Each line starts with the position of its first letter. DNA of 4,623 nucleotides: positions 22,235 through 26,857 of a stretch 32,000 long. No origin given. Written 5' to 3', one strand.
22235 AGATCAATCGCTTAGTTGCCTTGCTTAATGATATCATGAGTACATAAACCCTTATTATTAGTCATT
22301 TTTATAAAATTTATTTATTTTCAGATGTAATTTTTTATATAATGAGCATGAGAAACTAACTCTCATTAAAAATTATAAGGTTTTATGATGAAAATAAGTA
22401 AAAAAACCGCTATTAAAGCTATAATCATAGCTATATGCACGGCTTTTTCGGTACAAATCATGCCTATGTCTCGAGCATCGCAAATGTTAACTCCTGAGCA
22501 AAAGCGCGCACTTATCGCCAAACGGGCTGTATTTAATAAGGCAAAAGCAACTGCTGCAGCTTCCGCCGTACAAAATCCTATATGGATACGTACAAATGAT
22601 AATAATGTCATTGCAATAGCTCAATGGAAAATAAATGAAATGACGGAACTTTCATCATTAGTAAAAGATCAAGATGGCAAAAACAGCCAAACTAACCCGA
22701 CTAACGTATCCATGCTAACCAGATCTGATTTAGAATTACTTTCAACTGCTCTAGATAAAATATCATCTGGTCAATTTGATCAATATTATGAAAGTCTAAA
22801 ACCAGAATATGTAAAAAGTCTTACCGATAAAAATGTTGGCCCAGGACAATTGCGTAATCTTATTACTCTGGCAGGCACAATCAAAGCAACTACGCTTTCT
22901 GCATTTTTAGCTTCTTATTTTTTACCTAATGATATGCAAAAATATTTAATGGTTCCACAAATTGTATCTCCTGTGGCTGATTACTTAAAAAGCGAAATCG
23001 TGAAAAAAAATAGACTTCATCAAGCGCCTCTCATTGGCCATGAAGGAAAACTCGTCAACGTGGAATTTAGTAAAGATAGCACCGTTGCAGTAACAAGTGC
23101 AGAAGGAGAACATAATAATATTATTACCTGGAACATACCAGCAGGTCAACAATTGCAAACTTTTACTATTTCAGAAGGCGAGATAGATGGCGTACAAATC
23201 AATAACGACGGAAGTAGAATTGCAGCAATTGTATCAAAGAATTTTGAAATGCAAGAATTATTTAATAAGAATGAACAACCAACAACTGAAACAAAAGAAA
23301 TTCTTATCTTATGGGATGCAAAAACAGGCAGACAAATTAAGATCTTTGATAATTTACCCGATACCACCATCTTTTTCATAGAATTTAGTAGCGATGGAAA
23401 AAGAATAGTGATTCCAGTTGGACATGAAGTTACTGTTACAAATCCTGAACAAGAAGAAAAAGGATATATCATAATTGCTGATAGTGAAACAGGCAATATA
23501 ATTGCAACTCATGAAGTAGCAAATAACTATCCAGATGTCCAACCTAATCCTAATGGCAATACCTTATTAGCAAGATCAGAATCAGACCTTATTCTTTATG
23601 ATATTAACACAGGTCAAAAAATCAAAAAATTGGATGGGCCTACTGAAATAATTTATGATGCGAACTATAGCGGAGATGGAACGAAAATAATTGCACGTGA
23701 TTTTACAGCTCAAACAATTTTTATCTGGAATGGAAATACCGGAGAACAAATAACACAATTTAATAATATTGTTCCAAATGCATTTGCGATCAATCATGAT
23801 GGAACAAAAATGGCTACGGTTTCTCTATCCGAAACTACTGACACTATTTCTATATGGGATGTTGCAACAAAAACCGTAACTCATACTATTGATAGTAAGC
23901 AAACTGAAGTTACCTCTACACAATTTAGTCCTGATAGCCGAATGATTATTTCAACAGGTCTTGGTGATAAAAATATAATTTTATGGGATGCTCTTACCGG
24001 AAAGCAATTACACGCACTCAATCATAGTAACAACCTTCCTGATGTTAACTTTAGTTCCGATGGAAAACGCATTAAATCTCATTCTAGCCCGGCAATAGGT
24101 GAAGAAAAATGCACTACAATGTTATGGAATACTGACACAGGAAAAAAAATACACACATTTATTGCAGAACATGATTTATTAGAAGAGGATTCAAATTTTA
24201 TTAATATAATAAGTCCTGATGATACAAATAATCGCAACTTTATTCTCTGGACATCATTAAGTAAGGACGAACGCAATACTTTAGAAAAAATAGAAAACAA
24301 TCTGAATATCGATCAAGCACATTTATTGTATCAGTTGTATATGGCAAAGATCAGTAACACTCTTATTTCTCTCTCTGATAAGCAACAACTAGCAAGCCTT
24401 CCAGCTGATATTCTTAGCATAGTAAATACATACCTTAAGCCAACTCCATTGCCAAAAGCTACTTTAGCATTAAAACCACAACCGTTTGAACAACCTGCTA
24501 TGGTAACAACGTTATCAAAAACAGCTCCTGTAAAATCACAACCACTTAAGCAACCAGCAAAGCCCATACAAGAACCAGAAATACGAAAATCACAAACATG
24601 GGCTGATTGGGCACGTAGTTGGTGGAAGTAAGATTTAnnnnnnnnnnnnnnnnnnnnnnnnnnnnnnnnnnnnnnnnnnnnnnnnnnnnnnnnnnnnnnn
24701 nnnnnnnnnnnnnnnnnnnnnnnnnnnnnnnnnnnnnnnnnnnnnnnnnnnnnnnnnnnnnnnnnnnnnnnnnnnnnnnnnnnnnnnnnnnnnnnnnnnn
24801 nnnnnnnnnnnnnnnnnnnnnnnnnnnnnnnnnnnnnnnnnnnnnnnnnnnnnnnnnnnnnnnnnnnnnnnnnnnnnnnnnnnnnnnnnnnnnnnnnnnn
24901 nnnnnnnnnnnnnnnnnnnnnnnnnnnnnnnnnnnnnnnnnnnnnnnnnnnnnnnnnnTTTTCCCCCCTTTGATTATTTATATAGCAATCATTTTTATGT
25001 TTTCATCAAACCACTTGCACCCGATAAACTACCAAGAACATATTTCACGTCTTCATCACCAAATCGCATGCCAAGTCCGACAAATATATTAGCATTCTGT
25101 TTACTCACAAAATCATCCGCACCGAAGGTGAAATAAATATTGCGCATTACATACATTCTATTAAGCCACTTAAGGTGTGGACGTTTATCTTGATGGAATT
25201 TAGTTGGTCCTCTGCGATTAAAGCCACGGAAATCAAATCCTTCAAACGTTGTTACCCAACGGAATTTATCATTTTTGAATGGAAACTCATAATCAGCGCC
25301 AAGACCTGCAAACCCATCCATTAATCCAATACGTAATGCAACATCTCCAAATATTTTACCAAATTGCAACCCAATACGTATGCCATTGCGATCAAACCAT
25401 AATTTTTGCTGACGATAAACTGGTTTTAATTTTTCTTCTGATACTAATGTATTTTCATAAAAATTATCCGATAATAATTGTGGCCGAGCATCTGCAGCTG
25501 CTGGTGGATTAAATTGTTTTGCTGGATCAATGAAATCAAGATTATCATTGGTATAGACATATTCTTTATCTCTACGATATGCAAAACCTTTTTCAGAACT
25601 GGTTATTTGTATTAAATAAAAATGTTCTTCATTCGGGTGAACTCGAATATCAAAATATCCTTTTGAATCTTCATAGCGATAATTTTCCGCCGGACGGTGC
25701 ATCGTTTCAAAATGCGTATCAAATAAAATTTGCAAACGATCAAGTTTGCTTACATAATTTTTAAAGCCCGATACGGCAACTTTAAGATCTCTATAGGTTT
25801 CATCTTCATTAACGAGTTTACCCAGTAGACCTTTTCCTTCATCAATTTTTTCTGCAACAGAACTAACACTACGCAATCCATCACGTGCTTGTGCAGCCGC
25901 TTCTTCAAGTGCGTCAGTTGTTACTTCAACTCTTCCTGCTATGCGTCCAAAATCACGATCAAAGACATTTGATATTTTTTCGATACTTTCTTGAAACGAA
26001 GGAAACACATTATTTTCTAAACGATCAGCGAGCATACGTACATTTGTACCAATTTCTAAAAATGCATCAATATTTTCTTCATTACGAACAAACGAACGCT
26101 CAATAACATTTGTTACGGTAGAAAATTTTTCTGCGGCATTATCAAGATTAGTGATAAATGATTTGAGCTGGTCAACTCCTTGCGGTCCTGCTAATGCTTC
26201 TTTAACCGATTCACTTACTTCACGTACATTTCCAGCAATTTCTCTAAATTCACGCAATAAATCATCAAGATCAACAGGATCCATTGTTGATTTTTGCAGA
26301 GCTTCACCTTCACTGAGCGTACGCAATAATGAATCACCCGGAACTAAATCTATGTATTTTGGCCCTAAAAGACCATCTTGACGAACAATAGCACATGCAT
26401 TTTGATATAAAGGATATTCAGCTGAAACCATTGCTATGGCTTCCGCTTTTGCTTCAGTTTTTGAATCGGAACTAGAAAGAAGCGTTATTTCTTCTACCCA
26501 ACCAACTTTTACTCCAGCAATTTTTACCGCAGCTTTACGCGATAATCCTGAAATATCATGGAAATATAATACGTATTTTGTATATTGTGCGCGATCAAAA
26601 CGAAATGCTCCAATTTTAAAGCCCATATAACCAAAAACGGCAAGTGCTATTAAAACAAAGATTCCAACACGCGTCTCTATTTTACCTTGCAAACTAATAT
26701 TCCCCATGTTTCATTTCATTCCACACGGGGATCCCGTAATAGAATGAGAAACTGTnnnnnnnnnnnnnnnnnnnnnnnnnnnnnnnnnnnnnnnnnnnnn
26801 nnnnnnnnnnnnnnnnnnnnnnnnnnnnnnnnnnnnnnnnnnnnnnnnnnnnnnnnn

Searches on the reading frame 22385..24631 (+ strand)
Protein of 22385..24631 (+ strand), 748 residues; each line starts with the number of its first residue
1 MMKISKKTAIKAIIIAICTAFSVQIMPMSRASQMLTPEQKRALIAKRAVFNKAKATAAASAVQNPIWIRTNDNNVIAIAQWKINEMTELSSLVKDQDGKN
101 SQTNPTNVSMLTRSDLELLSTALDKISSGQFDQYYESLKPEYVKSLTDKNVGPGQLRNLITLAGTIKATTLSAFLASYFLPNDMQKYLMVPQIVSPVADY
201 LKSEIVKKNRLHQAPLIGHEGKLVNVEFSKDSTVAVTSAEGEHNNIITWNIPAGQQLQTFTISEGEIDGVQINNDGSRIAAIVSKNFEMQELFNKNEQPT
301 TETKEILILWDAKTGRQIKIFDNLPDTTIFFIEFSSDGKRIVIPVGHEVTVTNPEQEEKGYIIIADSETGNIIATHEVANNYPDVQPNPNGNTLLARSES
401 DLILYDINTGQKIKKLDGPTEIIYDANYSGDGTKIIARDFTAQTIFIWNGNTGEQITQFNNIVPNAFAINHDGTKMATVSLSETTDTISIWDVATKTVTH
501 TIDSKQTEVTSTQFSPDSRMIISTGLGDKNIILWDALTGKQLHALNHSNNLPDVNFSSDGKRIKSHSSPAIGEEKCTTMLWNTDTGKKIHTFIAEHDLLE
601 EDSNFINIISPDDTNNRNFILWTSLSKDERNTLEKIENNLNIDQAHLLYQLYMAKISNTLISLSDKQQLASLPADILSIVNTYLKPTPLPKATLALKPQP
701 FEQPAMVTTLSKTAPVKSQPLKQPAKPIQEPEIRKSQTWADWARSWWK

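Call 85: search_protein_families(library=pfam, proteins=[window:22385-24631:+], max_evalue=0.001)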
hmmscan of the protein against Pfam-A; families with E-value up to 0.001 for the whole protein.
window:22385-24631:+ (748 aa): 27 families (the best 25 are shown)
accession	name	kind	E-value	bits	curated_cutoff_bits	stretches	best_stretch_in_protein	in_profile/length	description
PF25174.1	Beta-prop_THOC3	-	3.1e-30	105.5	305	1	387-595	54-254/272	THOC3 beta-propeller domain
PF25173.1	Beta-prop_WDR3_1st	-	7.1e-25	88.2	154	1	443-595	9-154/184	WDR3 first beta-propeller domain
PF25175.1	Beta-prop_WDR5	-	5.8e-20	72.2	250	1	479-596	68-178/296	WDR5 beta-propeller domain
PF23414.1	Beta-prop_EML_2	-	2.1e-19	70.4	90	2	300-461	15-164/266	Echinoderm microtubule-associated protein second beta-propeller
PF24805.1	EIF3I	-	1.4e-17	64.3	200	1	522-693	67-236/324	EIF3I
PF24807.1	WD40_CDC20-Fz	-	7.5e-17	62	200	1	364-594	33-263/292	CDC20/Fizzy WD40 domain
PF25168.1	Beta-prop_WDR36-Utp21_2nd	-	1.1e-14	55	84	1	444-563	180-296/335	WDR36/Utp21 second beta-propeller domain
PF24814.1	WD40_Prp19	-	2.1e-14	53.7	320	1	399-565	28-194/281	Prp19 WD40 domain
PF24105.1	Beta-prop_CAF1B_HIR1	-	1.1e-11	44.7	80.5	1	213-362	123-273/383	CAF1B/HIR1 beta-propeller domain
PF25171.1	Beta-prop_WDR36-Utp21_1st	-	1.2e-11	44.9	80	1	442-597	84-236/266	WDR36/Utp21 first beta-propeller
PF00400.38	WD40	-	1.2e-10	41.9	27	1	499-535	4-39/39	WD domain, G-beta repeat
PF23586.2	Beta-prop_NWD2_C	-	3.5e-10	40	33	1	477-633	20-167/341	NWD2 C-terminal beta-propeller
PF23419.2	WD40_RFWD3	-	3.8e-10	40.1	47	0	229-288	274-334/337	E3 ubiquitin-protein ligase RFWD3 WD40 domain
PF24817.1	WD40_WDHD1_1st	-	1.6e-09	37.9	109.9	0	466-566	91-187/291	WDHD1 first WD40 domain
PF23409.1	Beta-prop_EML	-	3e-09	37.2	88.2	1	443-542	41-143/267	Echinoderm microtubule-associated protein first beta-propeller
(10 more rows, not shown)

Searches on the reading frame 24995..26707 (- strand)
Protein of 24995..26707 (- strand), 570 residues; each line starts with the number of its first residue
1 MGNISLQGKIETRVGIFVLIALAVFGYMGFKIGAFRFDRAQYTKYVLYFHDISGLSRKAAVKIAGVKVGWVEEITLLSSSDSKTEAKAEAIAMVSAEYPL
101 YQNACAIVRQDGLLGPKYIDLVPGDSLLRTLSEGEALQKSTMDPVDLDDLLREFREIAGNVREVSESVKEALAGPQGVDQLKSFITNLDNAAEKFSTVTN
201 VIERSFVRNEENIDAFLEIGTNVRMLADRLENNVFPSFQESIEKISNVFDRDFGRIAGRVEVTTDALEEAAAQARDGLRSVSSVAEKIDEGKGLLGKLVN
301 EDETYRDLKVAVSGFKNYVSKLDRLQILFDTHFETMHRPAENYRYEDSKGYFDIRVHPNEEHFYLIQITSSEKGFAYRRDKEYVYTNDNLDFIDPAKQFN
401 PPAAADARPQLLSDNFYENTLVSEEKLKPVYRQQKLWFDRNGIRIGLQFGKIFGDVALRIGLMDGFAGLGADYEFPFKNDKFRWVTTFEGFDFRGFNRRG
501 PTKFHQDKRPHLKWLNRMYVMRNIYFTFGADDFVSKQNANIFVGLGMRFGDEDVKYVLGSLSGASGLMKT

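Call 36: search_protein_families(library=ncbifam, proteins=[window:24995-26707:-], max_evalue=0.00001)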
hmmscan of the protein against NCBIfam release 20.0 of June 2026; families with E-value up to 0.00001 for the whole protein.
window:24995-26707:- (570 aa): 3 families
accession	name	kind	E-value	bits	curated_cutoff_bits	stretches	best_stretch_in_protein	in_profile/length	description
TIGR04430.1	OM_asym_MlaD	equivalog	1e-23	83.7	135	1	9-154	4-143/146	outer membrane lipid asymmetry maintenance protein MlaD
TIGR00996.1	Mtu_fam_mce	paralog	2.3e-22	79.5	140.5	1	14-247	2-234/291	MCE family protein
NF047463.1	CllEntPrLepto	equivalog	1.6e-09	37.6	400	0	14-134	9-137/250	mammalian cell entry protein Mce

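Call 76: find_homologous_proteins(query=window:24995-26707:-, max_evalue=1e-30)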
Query window:24995-26707:- (570 aa): 734 proteins with E <= 1e-30 among 8000 candidates; the best 120 are listed.
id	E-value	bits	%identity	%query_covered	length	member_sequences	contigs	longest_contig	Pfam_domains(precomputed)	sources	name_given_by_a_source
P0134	0.0e+0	1283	100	100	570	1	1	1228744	PF27164.1,PF02470.26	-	-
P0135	0.0e+0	1164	89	99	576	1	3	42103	PF27164.1,PF02470.26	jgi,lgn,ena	-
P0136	0.0e+0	1162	89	99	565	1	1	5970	PF27164.1,PF02470.26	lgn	-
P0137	0.0e+0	1159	88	99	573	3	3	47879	PF27164.1,PF02470.26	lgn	-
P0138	0.0e+0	1159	89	99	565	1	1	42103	PF27164.1,PF02470.26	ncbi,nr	ncbi:MAG TPA: MlaD family protein [Candidatus Babeliales bacterium]|nr:MlaD family protein [Candidat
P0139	0.0e+0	1158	89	99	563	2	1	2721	PF27164.1,PF02470.26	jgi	jgi:phospholipid/cholesterol/gamma-HCH transport system substrate-binding protein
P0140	0.0e+0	1151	89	99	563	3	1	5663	PF27164.1,PF02470.26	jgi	-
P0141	0.0e+0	1151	87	100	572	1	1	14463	PF27164.1,PF02470.26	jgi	jgi:phospholipid/cholesterol/gamma-HCH transport system substrate-binding protein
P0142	0.0e+0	1151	88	99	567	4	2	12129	PF27164.1,PF02470.26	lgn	-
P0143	0.0e+0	1150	87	99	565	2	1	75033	PF27164.1,PF02470.26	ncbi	-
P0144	0.0e+0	1148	87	99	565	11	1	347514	PF27164.1,PF02470.26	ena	-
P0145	0.0e+0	1145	88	99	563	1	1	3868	PF27164.1,PF02470.26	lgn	-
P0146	0.0e+0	1137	87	99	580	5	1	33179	PF27164.1,PF02470.26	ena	-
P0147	0.0e+0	1121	86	99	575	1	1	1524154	PF27164.1,PF02470.26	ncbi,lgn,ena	-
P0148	0.0e+0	1112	84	99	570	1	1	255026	PF27164.1,PF02470.26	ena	-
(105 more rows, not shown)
